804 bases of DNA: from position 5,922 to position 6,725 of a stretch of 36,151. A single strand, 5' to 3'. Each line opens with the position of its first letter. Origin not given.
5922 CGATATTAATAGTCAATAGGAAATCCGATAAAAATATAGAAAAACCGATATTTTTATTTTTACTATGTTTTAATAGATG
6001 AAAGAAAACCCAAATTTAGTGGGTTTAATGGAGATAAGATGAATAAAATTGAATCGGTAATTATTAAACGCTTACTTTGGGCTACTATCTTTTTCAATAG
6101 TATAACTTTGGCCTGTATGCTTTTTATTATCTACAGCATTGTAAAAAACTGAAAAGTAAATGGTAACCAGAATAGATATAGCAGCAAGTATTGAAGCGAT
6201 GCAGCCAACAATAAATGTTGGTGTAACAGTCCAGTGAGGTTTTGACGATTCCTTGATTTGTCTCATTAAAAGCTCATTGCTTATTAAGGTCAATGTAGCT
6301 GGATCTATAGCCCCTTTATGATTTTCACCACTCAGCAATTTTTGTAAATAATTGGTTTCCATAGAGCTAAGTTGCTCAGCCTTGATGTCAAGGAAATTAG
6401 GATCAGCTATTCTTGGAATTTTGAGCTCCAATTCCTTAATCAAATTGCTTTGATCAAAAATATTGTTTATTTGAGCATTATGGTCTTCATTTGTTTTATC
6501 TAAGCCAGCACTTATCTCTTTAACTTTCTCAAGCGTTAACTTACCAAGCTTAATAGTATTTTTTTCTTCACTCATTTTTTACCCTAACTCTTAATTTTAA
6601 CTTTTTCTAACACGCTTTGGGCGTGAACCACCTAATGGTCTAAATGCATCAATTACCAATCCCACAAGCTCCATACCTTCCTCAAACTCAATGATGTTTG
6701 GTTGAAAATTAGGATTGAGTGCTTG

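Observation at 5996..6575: Rex-position lysogeny gene: AT-rich tail-anchored membrane protein downstream of CI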

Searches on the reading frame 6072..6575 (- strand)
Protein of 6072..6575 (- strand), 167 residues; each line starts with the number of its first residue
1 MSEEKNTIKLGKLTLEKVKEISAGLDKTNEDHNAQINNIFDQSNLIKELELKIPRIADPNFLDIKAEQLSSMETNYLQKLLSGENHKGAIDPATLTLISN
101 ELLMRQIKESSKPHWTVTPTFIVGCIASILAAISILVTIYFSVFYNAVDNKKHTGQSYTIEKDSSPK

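Call 4: search_protein_families(library=pfam, proteins=[window:6072-6575:-], max_evalue=1)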
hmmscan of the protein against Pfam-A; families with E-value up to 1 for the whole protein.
window:6072-6575:- (167 aa): 1 family
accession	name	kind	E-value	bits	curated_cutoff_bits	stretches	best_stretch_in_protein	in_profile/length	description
PF01733.24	Nucleoside_tran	-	0.0028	17.5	29.8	1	69-163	22-107/309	Nucleoside transporter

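Call 5: search_protein_families(library=phrogs, proteins=[window:6072-6575:-], max_evalue=1)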
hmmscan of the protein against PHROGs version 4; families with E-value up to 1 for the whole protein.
window:6072-6575:- (167 aa): 3 families
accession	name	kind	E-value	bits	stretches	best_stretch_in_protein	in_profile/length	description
phrog_23821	-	unknown function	3.1e-16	60.6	1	66-136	25-95/96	-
phrog_26375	-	unknown function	0.084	14.3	1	124-162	22-61/125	-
phrog_689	-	lysis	0.23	12.7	1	85-141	37-86/91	holin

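Call 6: search_protein_families(library=padloc, proteins=[window:6072-6575:-], max_evalue=1)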
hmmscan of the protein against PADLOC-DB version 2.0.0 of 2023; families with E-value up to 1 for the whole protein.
window:6072-6575:- (167 aa): 1 family
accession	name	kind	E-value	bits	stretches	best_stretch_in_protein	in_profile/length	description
PDLC03819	RTasSLATT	-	0.011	13.5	1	29-141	79-169/176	DRT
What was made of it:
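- On SLATT-domain defence effectors: PADLOC RTasSLATT E 0.011 only (call 6).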

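Call 7: search_protein_families(library=ncbifam, proteins=[window:6072-6575:-], max_evalue=1)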
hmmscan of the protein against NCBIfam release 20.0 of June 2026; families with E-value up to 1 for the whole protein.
window:6072-6575:- (167 aa): 0 families

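Call 8: find_homologous_proteins(query=window:6072-6575:-, max_evalue=0.001)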
Query window:6072-6575:- (167 aa): 42 proteins with E <= 0.001 among 188 candidates.
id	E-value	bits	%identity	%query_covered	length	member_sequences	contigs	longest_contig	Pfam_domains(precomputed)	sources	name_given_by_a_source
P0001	2.3e-100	351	99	100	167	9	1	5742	-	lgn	-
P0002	4.7e-69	249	85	84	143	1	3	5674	-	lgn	-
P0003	1.7e-47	179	57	99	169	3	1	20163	-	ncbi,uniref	ncbi:hypothetical protein [Acinetobacter baumannii]|uniref:hypothetical protein n=1 Tax=Acinetobacte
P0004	1.5e-45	173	56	99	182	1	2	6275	-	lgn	-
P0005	1.2e-43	167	56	100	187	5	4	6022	-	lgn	-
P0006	3.0e-43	165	48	98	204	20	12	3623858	-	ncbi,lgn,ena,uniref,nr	ncbi:hypothetical protein ACNFX6_06515 [Acinetobacter johnsonii]|uniref:hypothetical protein n=1 Tax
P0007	5.0e-43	165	52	95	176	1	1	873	-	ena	-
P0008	7.1e-43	164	53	99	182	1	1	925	-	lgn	-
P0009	2.2e-42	163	46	98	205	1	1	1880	-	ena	-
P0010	2.3e-42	162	53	100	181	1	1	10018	-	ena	-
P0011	7.0e-42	161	60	81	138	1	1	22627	-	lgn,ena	-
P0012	1.0e-41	160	66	70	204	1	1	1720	-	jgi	jgi:hypothetical protein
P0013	2.4e-41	159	53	95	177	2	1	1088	-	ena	-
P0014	2.8e-41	159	47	98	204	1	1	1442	-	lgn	-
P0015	3.4e-41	159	64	70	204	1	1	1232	-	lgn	-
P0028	1.1e-34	138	49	85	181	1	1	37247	-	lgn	-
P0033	1.7e-33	134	49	87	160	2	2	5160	-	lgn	-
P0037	9.0e-32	128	59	66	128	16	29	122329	-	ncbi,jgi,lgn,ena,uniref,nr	ncbi:hypothetical protein [Acinetobacter sp. YH16057]|uniref:hypothetical protein n=1 Tax=Acinetobac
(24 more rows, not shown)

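Call 10: search_dna_similar(query=window:6072-6575:-, collection=phages, mode=protein, max_rows=30, max_evalue=0.01)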
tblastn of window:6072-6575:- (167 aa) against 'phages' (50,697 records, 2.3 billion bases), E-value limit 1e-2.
Records with a match: 3; places in all: 3; records where one place covers at least 80% of the query: 0.
Best place of each record, by identity: <60% 3.
By first word of the organism name: Acinetobacter 3.
By host as written in the record: Acinetobacter sp. 2; Acinetobacter baumannii NIPH 329 1.
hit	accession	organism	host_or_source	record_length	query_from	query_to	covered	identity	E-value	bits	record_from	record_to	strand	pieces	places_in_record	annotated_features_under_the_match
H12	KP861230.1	Acinetobacter phage YMC11/11/R3177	Acinetobacter sp.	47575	47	117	43%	38.0%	3e-6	52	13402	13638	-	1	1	hypothetical protein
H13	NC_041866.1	Acinetobacter phage YMC11/11/R3177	Acinetobacter sp.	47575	47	117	43%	38.0%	3e-6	52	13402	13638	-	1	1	hypothetical protein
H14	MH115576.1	Acinetobacter phage AM106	Acinetobacter baumannii NIPH 329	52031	47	117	43%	38.0%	3e-6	52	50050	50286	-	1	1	hypothetical protein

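Call 12: get_annotated_region(hit=H12, flank=4000)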
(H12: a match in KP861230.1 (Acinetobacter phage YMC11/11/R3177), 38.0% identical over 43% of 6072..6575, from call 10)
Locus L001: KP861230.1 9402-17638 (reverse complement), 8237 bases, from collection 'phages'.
description: Acinetobacter phage YMC11/11/R3177, complete genome.
organism: Acinetobacter phage YMC11/11/R3177 (NCBI taxid 1628721)
taxonomy: Viruses; Duplodnaviria; Heunggongvirae; Uroviricota; Caudoviricetes; Vieuvirus; Vieuvirus R3177
host: Acinetobacter sp.; source: -; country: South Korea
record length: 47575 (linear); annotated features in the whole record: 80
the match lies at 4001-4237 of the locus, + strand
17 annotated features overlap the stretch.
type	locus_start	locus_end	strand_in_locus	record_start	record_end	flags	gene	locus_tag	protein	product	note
CDS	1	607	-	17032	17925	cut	-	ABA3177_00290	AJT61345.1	hypothetical protein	-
CDS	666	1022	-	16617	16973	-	-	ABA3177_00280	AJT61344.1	hypothetical protein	-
CDS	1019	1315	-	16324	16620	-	-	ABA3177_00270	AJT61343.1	hypothetical protein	-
CDS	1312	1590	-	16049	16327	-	-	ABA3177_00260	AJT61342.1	hypothetical protein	-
CDS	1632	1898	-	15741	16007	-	-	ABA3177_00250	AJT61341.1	hypothetical protein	-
CDS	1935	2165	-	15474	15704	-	-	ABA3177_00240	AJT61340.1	hypothetical protein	-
CDS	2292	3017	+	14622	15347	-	-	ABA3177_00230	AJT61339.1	regulatory protein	-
CDS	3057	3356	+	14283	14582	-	-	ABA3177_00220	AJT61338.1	hypothetical protein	-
CDS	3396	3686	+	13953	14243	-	-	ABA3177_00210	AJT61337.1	hypothetical protein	-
CDS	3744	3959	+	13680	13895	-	-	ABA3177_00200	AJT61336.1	hypothetical protein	-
CDS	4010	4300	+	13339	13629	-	-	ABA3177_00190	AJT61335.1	hypothetical protein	-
CDS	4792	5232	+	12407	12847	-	-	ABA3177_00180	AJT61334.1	hypothetical protein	-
CDS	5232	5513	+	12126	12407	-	-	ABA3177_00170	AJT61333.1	hypothetical protein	-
CDS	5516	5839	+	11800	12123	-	-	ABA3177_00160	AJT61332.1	hypothetical protein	-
CDS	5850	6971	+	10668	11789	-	-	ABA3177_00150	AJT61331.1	putative nucleotide-binding protein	-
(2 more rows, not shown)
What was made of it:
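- Closest known: PHROG 23821. Same: Phage YMC11/11/R3177 (and AM106 by the same tblastn match, call 10) carries a member; in YMC11/11/R3177 it lies downstream of the 'regulatory protein' gene (call 12).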

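Call 15: find_encoding_contigs(protein=P0006, flank=6000, max_places=4)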
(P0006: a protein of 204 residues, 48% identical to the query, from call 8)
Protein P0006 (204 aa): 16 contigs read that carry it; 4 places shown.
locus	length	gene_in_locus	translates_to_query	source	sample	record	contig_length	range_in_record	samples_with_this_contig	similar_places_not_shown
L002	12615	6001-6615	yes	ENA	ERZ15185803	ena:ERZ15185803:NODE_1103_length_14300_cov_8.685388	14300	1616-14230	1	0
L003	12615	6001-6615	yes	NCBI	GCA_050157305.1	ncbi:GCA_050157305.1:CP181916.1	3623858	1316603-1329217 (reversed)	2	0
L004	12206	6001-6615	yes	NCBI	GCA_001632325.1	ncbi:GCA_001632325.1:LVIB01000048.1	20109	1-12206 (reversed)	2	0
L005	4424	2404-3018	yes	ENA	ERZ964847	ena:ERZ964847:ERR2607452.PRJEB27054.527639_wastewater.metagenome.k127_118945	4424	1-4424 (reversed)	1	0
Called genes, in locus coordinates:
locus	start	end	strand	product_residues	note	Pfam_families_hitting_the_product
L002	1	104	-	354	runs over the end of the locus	-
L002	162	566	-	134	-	PF06530:Phage_antitermQ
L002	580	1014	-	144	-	-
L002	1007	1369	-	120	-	-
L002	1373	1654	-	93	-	-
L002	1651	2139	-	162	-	PF20661:SutA-RBD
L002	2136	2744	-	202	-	-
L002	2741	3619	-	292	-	-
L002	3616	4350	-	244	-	PF03374:ANT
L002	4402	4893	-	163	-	PF06892:Phage_CP76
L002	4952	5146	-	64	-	-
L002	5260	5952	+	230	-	PF00717:Peptidase_S24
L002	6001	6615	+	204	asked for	-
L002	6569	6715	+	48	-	-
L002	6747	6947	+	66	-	PF13619:KTSC (weak)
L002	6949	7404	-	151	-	-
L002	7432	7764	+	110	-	PF27127:YfdP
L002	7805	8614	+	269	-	PF10065:DUF2303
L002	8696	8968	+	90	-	-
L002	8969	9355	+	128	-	-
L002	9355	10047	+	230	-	-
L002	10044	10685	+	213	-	-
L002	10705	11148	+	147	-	-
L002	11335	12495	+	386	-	PF00589:Phage_integrase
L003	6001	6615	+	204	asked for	-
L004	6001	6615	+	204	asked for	-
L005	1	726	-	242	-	PF03374:ANT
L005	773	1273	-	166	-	PF06892:Phage_CP76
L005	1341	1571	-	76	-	PF14549:P22_Cro, PF15943:YdaS_toxin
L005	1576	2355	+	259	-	PF00717:Peptidase_S24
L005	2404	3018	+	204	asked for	-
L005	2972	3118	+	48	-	-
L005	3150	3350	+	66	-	PF13619:KTSC (weak)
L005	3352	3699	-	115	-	-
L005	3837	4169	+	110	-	PF27127:YfdP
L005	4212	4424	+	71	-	?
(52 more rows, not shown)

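Call 16: find_encoding_contigs(protein=P0037, flank=6000, max_places=4)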
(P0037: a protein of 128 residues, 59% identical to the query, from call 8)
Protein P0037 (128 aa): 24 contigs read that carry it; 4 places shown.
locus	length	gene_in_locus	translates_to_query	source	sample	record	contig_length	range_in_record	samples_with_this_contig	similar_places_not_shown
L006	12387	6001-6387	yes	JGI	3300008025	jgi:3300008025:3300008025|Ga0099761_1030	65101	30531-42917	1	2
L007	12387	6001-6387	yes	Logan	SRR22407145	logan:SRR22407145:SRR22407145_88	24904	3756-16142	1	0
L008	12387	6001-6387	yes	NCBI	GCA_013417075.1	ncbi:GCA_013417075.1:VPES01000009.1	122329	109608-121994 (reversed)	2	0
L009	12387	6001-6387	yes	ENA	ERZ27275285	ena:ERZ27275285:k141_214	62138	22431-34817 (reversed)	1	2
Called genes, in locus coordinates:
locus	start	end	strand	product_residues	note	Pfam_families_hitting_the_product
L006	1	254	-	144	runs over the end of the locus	-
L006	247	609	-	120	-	-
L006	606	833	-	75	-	-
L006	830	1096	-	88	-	-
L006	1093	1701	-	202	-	-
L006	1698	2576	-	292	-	-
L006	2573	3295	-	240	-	PF09669:Phage_pRha, PF03374:ANT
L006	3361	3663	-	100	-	-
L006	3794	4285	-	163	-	PF06892:Phage_CP76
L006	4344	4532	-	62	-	-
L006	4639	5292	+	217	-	PF01381:HTH_3, PF12844:HTH_19 (weak), PF13443:HTH_26, PF13560:HTH_31 (weak), PF00717:Peptidase_S24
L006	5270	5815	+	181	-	-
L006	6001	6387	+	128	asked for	-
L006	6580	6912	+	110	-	PF27127:YfdP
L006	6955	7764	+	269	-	PF10065:DUF2303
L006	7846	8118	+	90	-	-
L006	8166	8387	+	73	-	-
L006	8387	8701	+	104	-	-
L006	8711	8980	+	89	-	-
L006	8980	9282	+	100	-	-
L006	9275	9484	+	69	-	-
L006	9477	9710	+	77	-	-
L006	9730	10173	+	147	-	-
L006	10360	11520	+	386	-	PF00589:Phage_integrase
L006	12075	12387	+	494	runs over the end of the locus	PF00370:FGGY_N, PF02782:FGGY_C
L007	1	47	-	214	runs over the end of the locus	-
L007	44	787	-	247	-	PF01695:IstB_IS21, PF06068:TIP49 (faint), PF00308:Bac_DnaA, PF02562:PhoH (faint)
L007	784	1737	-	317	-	-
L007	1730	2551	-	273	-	PF01844:HNH, PF13395:HNH_4 (faint), PF14279:HNH_5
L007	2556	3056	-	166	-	PF06892:Phage_CP76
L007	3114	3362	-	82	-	-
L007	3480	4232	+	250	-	PF00717:Peptidase_S24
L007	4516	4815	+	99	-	-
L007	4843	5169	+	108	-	-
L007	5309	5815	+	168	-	-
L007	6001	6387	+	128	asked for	-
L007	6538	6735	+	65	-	-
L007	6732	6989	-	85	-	-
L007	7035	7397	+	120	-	-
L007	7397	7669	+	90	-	-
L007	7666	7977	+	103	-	-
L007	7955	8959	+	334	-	PF09588:YqaJ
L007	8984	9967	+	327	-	PF03837:RecT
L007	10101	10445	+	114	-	-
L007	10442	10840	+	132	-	-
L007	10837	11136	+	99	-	-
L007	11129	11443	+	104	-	-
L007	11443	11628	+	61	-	-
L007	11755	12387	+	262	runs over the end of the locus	PF00849:PseudoU_synth_2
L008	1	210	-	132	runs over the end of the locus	PF06530:Phage_antitermQ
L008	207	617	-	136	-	-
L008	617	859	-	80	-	-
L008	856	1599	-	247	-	PF01695:IstB_IS21, PF00308:Bac_DnaA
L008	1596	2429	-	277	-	PF07120:DUF1376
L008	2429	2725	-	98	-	-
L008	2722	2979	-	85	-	-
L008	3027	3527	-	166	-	PF06892:Phage_CP76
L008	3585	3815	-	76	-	PF14549:P22_Cro (weak), PF15943:YdaS_toxin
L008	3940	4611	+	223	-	PF01381:HTH_3, PF13560:HTH_31 (weak), PF00717:Peptidase_S24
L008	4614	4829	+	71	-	PF13619:KTSC (weak)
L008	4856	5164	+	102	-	-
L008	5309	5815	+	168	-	-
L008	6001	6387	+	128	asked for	-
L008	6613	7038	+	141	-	-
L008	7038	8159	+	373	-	PF13479:AAA_24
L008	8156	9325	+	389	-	-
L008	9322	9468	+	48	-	-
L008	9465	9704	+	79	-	-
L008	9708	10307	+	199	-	PF13392:HNH_3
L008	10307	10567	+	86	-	-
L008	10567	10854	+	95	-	PF11112:PyocinActivator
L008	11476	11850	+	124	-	-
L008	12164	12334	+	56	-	-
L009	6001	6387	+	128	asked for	-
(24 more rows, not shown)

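Call 17: predict_structure(alignment_id=A1)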
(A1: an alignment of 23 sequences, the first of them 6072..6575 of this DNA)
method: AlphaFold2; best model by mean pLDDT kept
length: 167 residues; sequences in the alignment: 23
mean_pLDDT: 63.7   pTM: 0.31
mean pLDDT of the five models: 63.7, 63.3, 62.9, 62.8, 62.5
residues with pLDDT >= 90: 11; 70-90: 57; 50-70: 44; < 50: 55
segments of 3 or more residues with pLDDT < 50: 1-7, 27-35, 37-55, 153-167
pLDDT, mean of each block of 10 residues (from residue 1): 43 57 51 48 46 46 70 81 74 81 81 61 88 92 67 47 41
secondary structure, 60 per line:
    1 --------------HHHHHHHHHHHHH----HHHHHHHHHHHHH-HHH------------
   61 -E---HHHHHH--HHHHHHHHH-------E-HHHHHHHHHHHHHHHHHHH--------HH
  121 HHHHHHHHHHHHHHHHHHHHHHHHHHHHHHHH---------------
elements in order: H15-27 H32-44 H66-71 H74-82 H92-110 H119-152

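Call 20: search_protein_representatives(alignment_id=A1)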
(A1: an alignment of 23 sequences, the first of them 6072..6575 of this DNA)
Query: 23 sequences, 172 profile positions. Proteins with E-value up to 0.001 (for the whole library): 135; up to 1e-10: 74; up to 1e-30: 18. The best 135 are listed.
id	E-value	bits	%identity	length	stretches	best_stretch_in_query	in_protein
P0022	2.2e-75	268.9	-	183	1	2-172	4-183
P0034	3.7e-65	235.6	-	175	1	4-172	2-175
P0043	3.4e-45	170.6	-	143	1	4-142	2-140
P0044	3.1e-40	154.5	-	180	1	2-170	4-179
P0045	4.5e-40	154.0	-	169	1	1-171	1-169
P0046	5.2e-39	150.5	-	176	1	4-171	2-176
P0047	9.9e-39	149.6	-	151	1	1-141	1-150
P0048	1.4e-38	149.1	-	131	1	47-170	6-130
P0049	1.5e-37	145.7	-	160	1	2-139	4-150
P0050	7.0e-37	143.5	-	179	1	3-171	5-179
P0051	9.5e-37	143.1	-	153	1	1-141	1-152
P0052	2.5e-36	141.8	-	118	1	64-171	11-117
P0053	2.8e-34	135.1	-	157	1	2-141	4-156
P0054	3.3e-34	134.8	-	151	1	2-141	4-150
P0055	4.2e-34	134.5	-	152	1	4-141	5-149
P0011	2.1e-29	119.2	-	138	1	4-141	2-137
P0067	3.4e-19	86.0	-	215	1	49-139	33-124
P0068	1.4e-18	84.0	-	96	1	55-145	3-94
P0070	1.2e-17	80.9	-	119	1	56-145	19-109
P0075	1.8e-16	77.1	-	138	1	56-141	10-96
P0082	1.3e-14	71.0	-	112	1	49-143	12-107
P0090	7.1e-14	68.7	-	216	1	61-144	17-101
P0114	1.1e-10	58.3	-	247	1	65-149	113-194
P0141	1.4e-05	41.7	-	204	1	62-142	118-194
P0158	3.8e-04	37.0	-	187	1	70-145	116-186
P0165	5.9e-04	36.4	-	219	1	69-143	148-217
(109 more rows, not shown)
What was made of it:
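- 42 homologues (call 8) and 135 representatives at 50% identity (call 20).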

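Call 22: fold_search(model_id=the predicted structure, library=pdb)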
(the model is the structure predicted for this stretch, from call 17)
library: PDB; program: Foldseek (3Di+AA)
matches with E <= 10: 117; with E <= 0.001: 0
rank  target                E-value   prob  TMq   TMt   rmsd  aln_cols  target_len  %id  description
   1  7au3_C                1.5e+00  0.14  0.24  0.15  26.9       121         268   12  Cytochrome c oxidase structure in F-state (released 2021-12-01)
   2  5o8r_B                1.8e+00  0.11  0.12  0.05  15.4        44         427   18  The crystal structure of DfoA bound to FAD and NADP; the desferrioxamine biosynthetic pathway cadaverine monooxygenase (released 2018-02-28)
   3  8bsi_Li               2.2e+00  0.13  0.20  0.27  26.4       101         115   14  Giardia ribosome chimeric hybrid-like GDP+Pi bound state (B1) (released 2023-03-15)
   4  1e7l_A                2.2e+00  0.03  0.12  0.12  15.0       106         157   16  Endonuclease VII (EndoVII) N62D mutant from phage T4 (released 2001-05-04)
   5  1lmz_MODEL_1_A        2.4e+00  0.08  0.14  0.13   8.7        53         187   11  Solution Structure of 3-Methyladenine DNA Glycosylase I (TAG) (released 2002-08-28)
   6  7ate_C                2.5e+00  0.10  0.24  0.15  26.5       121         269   12  Cytochrome c oxidase structure in P-state (released 2021-12-01)
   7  6x0h_A                2.7e+00  0.09  0.14  0.05  15.5        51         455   12  Structure of oxidized SidA ornithine hydroxylase with the FAD in the "out" conformation (released 2020-08-05)
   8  8c3a_CC               2.7e+00  0.08  0.17  0.23  28.1       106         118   15  Crystal structure of ailanthone bound to the Candida albicans 80S ribosome (released 2024-01-10)
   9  7us3_A                2.7e+00  0.05  0.11  0.05  14.9        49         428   12  Structure of Putrescine N-hydroxylase Involved Complexed with NADP+ (released 2022-11-30)
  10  5noh_A                2.9e+00  0.08  0.15  0.22  21.4        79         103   16  HRSV M2-1 core domain (released 2018-01-03)
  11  3s61_A                2.9e+00  0.04  0.11  0.05  15.7        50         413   18  Reduced Form of Ornithine Hydroxylase (PvdA) from Pseudomonas aeruginosa (released 2011-07-13)
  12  6x0h_C                3.1e+00  0.08  0.14  0.06  15.4        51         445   12  Structure of oxidized SidA ornithine hydroxylase with the FAD in the "out" conformation (released 2020-08-05)
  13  4b69                  3.1e+00  0.08  0.14  0.06  15.6        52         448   13  A. fumigatus ornithine hydroxylase (SidA) bound to ornithine (released 2012-10-03)
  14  9io5_J                3.1e+00  0.08  0.18  0.07   9.0        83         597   16  Cryo-EM structure of G1-ATPase dimer from Mycoplasma mobile gliding machinery (released 2025-03-12)
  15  8brm_Li               3.1e+00  0.08  0.14  0.18   7.6        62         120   14  Giardia ribosome in POST-T state, no E-site tRNA (A6) (released 2023-03-15)
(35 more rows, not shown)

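Call 24: search_protein_families(library=pfam, alignment_id=A2, max_evalue=0.1)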
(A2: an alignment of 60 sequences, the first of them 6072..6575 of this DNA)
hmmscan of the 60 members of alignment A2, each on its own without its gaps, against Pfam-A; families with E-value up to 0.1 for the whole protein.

A. member 1, window:6072-6575:- (167 aa): 1 family
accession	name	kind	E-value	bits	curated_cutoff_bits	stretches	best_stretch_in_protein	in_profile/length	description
PF01733.24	Nucleoside_tran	-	0.0028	17.5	29.8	1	69-163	22-107/309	Nucleoside transporter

B. families by the number of members that match (of 60 scanned): 32 families (the first 25 are shown)
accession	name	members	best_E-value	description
PF09990.14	DUF2231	4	0.0028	Predicted membrane protein (DUF2231)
PF04306.18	DUF456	2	0.0037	Protein of unknown function (DUF456)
PF06237.18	SLC52_ribofla_tr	2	0.06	Solute carrier family 52, riboflavin transporter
PF01733.24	Nucleoside_tran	1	0.0028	Nucleoside transporter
PF09713.15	A_thal_3526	1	0.0033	Plant protein 1589 of unknown function (A_thal_3526)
PF22251.1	PFF1_TM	1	0.0098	Vacuolar membrane protease, transmembrane domain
PF19325.4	RNF152_C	1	0.0098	E3 ubiquitin-protein ligase RNF152 C-terminus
PF01412.23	ArfGap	1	0.011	Putative GTPase activating protein for Arf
PF20860.2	Dicers_N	1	0.014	Dicers, N-terminal domain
PF18247.6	AvrM_N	1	0.019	Flax-rust effector AvrM N-terminal domain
PF13273.12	DUF4064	1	0.02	Protein of unknown function (DUF4064)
PF13828.11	DUF4190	1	0.022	Domain of unknown function (DUF4190)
PF14802.11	TMEM192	1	0.023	TMEM192 family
PF07672.19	MFS_Mycoplasma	1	0.026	Mycoplasma MFS transporter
PF09911.14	DUF2140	1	0.03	Uncharacterized protein conserved in bacteria (DUF2140)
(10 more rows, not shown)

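Call 25: search_protein_families(library=phrogs, alignment_id=A2, max_evalue=0.01)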
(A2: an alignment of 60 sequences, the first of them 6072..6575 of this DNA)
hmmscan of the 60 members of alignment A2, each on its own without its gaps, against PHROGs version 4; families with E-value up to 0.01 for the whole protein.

A. member 1, window:6072-6575:- (167 aa): 1 family
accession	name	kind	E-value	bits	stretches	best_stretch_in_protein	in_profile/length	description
phrog_23821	-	unknown function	3.1e-16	60.6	1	66-136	25-95/96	-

B. families by the number of members that match (of 60 scanned): 5 families
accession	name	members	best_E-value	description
phrog_23821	-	60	1.1e-34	-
phrog_13315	-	1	0.0023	-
phrog_7277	-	1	0.0024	-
phrog_4316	-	1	0.0037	-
phrog_19471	-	1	0.0042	-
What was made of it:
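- Closest known: PHROG 23821. Same: Direct member: E 3e-16 for the window protein, and 60 of 60 sampled relatives match (calls 5, 25).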
